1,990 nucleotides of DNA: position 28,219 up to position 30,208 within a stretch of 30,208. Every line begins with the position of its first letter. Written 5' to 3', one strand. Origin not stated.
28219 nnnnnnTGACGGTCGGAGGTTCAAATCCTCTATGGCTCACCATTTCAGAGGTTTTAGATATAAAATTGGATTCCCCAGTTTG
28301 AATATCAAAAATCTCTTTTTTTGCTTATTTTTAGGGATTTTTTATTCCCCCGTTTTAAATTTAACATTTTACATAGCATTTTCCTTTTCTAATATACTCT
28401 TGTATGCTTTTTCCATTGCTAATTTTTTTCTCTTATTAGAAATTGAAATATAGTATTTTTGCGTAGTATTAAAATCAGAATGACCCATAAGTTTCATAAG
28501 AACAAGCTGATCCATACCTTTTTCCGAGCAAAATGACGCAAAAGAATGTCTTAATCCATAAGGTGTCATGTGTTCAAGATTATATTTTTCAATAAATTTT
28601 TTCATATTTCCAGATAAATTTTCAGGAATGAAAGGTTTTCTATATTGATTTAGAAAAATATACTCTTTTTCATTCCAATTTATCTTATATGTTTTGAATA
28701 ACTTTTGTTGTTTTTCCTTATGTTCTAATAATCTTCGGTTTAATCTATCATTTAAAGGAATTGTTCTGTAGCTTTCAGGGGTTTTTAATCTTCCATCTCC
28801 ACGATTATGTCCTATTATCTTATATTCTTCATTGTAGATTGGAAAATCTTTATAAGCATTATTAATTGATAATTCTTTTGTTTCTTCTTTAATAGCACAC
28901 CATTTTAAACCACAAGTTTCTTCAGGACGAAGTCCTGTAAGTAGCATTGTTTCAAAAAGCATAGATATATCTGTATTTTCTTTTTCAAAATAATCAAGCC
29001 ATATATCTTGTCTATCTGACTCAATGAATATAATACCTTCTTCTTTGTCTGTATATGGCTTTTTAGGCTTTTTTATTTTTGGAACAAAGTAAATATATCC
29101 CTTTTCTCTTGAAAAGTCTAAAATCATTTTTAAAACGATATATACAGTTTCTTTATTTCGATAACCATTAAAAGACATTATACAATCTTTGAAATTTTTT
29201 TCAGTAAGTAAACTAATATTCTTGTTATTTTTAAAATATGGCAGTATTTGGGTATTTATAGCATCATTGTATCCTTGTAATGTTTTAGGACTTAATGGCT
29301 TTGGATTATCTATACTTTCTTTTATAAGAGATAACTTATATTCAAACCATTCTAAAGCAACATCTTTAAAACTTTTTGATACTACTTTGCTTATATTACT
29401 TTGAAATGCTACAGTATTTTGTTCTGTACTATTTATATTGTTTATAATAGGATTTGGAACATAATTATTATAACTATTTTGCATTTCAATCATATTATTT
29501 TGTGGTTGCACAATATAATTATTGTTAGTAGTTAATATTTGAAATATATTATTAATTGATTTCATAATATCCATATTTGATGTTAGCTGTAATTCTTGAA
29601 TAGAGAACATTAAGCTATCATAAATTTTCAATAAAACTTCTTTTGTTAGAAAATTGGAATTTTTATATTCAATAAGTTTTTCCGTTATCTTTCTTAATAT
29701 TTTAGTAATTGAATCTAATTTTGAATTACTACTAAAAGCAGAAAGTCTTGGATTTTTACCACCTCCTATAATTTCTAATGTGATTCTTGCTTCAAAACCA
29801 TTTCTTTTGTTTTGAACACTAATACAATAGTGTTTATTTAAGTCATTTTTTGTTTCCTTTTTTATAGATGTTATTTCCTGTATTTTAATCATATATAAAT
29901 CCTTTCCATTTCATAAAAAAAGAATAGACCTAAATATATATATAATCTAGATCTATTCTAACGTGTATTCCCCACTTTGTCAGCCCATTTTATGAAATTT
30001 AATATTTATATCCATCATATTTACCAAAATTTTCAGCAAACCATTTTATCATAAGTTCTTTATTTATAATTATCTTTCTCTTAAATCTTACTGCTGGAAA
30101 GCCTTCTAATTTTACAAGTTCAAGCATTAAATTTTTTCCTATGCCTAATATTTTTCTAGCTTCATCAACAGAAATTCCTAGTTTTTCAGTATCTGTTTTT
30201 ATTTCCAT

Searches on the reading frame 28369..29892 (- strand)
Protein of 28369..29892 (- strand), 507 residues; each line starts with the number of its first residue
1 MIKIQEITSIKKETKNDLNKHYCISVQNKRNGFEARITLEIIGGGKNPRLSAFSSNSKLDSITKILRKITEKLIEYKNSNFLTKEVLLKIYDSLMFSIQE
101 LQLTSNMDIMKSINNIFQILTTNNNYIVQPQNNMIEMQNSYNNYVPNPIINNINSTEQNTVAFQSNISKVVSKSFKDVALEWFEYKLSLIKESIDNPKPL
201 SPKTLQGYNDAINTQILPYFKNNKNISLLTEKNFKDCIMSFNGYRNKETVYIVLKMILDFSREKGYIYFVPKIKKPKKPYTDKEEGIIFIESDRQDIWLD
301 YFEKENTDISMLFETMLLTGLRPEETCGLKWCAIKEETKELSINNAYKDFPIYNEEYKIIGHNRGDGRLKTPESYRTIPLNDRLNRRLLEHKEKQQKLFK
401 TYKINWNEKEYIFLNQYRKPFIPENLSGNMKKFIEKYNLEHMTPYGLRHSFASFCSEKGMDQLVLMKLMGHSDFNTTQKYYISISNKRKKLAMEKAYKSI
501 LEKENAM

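Call 12: search_protein_families(library=pfam, proteins=[window:28369-29892:-], max_evalue=0.01)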
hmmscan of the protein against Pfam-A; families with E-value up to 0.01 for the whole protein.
window:28369-29892:- (507 aa): 2 families
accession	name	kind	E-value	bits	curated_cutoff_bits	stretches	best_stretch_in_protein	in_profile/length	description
PF00589.27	Phage_integrase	-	4.8e-23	82.2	27.1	1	306-481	21-166/172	Phage integrase family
PF14659.12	Phage_int_SAM_3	-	0.0021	18.7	22.6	1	200-232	17-48/58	Phage integrase, N-terminal SAM-like domain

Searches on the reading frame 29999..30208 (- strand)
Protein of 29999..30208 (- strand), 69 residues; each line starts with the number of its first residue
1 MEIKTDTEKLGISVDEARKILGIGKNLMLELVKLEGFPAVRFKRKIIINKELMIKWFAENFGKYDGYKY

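Call 12: search_protein_families(library=pfam, proteins=[window:29999-30208:-], max_evalue=0.01)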
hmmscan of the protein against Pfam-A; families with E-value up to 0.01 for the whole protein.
window:29999-30208:- (69 aa): 1 family
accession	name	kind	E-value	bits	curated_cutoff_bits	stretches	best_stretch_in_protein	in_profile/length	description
PF12728.13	HTH_17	-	3.1e-06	27.8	27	1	13-60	3-50/51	Helix-turn-helix domain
